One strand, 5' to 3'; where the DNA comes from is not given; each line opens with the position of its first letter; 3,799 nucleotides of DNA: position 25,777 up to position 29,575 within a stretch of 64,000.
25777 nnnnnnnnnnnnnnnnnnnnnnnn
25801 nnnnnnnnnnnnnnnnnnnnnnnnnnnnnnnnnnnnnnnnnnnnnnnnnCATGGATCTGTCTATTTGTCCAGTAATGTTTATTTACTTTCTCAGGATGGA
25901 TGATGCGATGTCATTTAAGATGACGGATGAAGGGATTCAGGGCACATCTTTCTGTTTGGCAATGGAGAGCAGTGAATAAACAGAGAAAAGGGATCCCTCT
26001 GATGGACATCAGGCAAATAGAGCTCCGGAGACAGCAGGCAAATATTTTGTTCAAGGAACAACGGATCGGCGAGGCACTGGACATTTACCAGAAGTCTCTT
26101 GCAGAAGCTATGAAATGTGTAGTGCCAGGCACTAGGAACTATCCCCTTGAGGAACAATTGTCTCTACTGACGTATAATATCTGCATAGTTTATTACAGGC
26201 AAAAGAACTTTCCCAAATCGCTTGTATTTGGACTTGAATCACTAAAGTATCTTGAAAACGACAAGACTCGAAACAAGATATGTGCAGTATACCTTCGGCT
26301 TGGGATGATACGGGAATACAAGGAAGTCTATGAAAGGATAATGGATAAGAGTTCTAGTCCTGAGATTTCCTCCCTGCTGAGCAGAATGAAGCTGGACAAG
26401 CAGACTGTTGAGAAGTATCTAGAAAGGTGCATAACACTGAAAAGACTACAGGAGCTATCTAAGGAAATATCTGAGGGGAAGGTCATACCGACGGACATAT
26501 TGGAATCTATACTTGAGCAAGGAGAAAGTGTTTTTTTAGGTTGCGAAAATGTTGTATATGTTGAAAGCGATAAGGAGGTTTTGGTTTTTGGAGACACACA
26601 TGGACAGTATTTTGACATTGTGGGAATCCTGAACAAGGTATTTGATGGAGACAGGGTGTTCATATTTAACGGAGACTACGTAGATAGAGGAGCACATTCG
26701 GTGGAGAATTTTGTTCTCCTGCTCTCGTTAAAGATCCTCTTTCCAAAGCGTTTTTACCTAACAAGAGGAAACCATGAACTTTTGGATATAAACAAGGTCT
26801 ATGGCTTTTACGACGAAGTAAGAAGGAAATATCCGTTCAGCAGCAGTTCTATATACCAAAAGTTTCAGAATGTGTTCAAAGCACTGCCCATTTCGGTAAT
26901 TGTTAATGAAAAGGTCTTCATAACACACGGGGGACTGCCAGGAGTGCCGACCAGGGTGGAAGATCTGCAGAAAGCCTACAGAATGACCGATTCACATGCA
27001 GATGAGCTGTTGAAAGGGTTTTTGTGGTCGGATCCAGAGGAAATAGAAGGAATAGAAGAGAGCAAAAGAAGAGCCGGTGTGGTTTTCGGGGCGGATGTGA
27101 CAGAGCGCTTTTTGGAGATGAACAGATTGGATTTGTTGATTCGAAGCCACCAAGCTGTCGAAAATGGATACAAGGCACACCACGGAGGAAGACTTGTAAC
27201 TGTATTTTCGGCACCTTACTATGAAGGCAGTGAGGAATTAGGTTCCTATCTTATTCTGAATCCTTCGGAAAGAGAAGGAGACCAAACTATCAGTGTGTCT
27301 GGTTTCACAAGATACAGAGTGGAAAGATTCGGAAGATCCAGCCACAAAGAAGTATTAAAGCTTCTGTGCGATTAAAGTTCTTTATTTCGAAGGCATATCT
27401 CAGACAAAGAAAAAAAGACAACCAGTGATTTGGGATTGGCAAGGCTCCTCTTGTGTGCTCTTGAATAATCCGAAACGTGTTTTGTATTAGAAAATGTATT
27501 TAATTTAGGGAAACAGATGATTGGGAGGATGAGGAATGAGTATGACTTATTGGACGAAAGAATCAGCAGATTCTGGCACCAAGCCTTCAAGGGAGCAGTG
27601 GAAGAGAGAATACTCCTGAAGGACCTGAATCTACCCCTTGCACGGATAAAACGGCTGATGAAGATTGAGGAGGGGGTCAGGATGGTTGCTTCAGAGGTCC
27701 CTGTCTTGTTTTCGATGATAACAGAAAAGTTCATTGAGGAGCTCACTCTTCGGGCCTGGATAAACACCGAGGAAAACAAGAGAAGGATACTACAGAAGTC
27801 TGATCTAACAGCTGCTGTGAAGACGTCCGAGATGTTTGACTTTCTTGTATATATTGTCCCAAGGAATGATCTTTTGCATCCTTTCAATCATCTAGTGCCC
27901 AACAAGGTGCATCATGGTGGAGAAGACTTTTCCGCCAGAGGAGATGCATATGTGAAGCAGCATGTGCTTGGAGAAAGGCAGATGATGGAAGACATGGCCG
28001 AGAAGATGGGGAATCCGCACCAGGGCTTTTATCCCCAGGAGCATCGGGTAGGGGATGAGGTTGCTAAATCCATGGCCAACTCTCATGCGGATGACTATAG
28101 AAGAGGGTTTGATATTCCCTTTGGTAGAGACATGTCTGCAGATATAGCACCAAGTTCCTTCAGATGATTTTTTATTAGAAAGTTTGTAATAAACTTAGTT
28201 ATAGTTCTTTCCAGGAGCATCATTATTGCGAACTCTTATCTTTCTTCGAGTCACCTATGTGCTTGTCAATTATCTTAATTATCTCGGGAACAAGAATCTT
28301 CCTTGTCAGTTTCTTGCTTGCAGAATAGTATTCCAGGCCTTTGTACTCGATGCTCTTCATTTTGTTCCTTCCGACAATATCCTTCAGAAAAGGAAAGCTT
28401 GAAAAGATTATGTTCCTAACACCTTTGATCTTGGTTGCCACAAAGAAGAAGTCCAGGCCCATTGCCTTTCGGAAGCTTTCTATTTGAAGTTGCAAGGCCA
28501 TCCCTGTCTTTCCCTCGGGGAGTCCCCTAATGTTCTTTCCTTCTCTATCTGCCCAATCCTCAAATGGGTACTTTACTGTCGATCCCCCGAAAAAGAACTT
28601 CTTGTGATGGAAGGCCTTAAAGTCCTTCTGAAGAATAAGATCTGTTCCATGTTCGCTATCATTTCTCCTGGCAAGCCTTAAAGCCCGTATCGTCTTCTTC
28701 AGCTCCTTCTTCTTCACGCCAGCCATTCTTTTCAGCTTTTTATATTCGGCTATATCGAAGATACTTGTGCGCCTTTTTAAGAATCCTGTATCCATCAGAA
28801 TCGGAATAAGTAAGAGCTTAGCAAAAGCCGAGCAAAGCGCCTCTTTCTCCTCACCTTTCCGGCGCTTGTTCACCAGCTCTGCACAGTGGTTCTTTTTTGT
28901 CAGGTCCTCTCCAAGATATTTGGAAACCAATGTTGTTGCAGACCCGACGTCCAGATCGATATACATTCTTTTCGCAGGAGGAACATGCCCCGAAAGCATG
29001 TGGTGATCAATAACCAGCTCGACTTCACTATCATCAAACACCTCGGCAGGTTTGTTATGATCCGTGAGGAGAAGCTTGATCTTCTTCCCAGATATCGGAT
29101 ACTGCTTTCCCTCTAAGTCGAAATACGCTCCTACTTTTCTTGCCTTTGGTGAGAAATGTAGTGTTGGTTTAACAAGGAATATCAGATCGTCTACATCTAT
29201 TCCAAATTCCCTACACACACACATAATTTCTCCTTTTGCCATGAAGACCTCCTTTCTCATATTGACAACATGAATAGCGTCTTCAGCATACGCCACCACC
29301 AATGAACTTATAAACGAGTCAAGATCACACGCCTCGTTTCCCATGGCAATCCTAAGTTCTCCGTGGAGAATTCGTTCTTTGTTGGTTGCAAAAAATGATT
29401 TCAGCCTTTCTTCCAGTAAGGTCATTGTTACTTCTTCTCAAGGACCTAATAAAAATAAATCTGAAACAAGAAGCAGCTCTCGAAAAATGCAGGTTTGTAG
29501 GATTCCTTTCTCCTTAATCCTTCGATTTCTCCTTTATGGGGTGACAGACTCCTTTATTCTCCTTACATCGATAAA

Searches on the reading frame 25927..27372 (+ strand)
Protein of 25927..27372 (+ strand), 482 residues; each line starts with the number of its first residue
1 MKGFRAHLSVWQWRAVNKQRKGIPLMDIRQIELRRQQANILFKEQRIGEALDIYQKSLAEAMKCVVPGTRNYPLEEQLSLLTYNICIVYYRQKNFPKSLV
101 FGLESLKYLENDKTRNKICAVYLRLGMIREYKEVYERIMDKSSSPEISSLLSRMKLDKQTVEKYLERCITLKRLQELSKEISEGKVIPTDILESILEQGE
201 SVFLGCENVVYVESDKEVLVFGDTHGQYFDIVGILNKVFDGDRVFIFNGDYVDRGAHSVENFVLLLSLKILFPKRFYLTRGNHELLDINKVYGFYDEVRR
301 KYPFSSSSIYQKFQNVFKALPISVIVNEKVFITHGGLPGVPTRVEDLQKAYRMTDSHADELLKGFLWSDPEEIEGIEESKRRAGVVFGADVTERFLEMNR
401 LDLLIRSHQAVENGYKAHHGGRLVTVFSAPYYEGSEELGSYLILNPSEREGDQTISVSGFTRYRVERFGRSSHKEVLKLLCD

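Call 35: search_protein_families(library=pfam, proteins=[window:25927-27372:+], max_evalue=0.001)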
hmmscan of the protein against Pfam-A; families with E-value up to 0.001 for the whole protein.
window:25927-27372:+ (482 aa): 2 families
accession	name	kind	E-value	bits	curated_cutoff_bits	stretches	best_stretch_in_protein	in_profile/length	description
PF00149.33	Metallophos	-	2.7e-30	106.7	21.5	1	218-411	3-190/191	Calcineurin-like phosphoesterase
PF07719.23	TPR_2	-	0.00078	19.8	27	0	35-61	5-31/34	Tetratricopeptide repeat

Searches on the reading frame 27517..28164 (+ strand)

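Call 35: search_protein_families(library=pfam, proteins=[window:27517-28164:+], max_evalue=0.001)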
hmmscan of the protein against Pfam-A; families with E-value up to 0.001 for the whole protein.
window:27517-28164:+ (216 aa): 2 families
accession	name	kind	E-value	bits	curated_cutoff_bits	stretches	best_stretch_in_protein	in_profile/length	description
PF00808.29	CBFD_NFYB_HMF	-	3.5e-14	53.3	21.4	1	38-101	2-65/65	Histone-like transcription factor (CBF/NF-Y) and archaeal histone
PF00125.30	Histone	-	1.3e-08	35.6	26.4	1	34-102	51-120/122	Core histone H2A/H2B/H3/H4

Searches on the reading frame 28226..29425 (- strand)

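Call 35: search_protein_families(library=pfam, proteins=[window:28226-29425:-], max_evalue=0.001)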
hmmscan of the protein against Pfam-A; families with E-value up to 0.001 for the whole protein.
window:28226-29425:- (400 aa): 2 families
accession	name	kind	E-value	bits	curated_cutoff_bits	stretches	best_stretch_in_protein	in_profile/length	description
PF01368.27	DHH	-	6.8e-07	30.1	28.1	1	28-182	5-104/125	DHH family, N-terminal domain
PF02833.19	DHHA2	-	1.2e-06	29.3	27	1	252-345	6-87/126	DHHA2 domain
